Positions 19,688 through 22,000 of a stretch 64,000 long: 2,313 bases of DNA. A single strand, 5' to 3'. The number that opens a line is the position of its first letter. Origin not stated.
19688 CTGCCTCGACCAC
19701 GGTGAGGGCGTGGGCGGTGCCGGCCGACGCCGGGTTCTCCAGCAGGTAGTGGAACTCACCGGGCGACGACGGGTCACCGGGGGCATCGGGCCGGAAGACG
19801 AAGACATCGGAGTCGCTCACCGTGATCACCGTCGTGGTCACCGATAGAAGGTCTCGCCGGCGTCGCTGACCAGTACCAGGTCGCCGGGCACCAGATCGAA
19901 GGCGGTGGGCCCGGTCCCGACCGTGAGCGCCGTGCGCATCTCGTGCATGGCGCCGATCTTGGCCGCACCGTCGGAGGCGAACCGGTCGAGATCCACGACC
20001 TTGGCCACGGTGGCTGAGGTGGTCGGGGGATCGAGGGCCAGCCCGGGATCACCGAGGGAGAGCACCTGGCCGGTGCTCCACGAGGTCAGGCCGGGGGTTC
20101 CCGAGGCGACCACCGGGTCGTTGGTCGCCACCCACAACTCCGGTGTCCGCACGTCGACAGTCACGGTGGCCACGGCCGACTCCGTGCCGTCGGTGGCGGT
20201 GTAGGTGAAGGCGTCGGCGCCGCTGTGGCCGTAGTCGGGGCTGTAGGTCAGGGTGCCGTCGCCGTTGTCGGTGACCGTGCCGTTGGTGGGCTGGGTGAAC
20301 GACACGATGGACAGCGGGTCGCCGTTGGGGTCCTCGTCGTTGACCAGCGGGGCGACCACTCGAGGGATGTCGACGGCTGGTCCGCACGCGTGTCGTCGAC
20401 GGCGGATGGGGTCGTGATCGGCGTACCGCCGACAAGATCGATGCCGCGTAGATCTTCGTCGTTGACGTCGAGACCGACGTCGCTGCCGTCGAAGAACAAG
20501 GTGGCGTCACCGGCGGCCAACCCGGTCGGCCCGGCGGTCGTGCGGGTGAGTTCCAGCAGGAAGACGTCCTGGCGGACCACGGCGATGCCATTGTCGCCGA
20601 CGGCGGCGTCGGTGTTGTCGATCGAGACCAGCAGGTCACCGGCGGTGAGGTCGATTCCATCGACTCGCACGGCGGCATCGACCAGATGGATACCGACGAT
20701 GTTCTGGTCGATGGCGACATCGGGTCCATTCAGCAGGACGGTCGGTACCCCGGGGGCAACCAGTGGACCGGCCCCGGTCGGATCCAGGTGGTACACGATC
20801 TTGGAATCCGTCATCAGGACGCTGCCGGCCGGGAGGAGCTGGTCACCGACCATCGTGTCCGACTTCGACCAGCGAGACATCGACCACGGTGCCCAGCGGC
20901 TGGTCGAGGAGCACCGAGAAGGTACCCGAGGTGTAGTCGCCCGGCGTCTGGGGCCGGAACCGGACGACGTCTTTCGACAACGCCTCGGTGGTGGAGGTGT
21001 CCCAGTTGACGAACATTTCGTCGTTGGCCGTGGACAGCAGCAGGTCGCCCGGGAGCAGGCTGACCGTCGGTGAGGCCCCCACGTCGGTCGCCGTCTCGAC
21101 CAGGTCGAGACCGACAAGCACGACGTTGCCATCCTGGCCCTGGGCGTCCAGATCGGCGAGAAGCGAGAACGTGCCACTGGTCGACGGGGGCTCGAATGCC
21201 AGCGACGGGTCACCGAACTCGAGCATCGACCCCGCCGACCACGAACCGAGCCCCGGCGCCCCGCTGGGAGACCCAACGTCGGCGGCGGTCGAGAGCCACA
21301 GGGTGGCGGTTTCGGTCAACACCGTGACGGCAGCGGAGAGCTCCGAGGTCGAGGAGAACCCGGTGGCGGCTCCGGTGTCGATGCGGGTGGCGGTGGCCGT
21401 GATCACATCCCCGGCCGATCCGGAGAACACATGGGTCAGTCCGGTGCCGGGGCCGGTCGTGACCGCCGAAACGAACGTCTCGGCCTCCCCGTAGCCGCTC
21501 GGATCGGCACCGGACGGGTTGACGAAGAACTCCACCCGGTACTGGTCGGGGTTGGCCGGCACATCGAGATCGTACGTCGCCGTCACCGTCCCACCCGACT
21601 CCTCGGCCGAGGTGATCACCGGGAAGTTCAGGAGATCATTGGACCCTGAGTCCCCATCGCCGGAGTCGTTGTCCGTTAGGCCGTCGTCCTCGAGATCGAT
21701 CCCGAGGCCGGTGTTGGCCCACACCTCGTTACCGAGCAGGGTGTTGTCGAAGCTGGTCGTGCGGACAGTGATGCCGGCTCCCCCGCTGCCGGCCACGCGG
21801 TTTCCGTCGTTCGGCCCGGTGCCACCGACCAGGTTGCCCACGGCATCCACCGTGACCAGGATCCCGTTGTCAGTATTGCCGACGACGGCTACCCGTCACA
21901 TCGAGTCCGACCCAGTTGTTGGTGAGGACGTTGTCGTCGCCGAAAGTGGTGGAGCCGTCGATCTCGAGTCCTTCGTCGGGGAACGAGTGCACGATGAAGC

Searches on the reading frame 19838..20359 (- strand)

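Call 13: search_protein_families(library=pfam, proteins=[window:19838-20359:-], max_evalue=5)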
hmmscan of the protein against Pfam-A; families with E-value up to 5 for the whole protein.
window:19838-20359:- (173 aa): 4 families
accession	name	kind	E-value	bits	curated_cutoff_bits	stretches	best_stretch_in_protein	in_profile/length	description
PF17963.7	Big_9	-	2e-16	61.1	23.6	1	5-68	24-88/89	Bacterial Ig domain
PF17892.7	Cadherin_5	-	5.3e-16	58.7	26.5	1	5-70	30-97/98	Cadherin-like domain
PF17803.7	Cadherin_4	-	1.7e-10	41.7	25.1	1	5-39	36-71/71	Bacterial cadherin-like domain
PF18597.7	SH3_19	-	0.36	11.1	25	1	27-45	16-34/52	Myosin X N-terminal SH3 domain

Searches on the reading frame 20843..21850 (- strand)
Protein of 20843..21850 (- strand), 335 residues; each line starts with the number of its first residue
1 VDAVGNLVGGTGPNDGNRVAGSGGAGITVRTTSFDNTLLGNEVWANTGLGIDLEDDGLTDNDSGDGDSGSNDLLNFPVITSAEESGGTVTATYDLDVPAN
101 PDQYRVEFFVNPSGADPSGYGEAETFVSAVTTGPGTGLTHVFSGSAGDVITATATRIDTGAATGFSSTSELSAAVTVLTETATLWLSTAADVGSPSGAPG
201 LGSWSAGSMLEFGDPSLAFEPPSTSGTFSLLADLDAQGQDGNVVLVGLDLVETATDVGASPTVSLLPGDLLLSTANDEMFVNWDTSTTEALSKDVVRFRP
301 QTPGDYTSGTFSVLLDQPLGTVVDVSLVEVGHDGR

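Call 13: search_protein_families(library=pfam, proteins=[window:20843-21850:-], max_evalue=5)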
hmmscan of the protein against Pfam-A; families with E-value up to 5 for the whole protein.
window:20843-21850:- (335 aa): 1 family
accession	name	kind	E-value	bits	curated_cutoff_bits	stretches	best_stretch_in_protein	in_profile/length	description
PF05048.19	NosD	-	0.075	12.9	23.6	1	16-56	97-136/212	Periplasmic copper-binding protein (NosD)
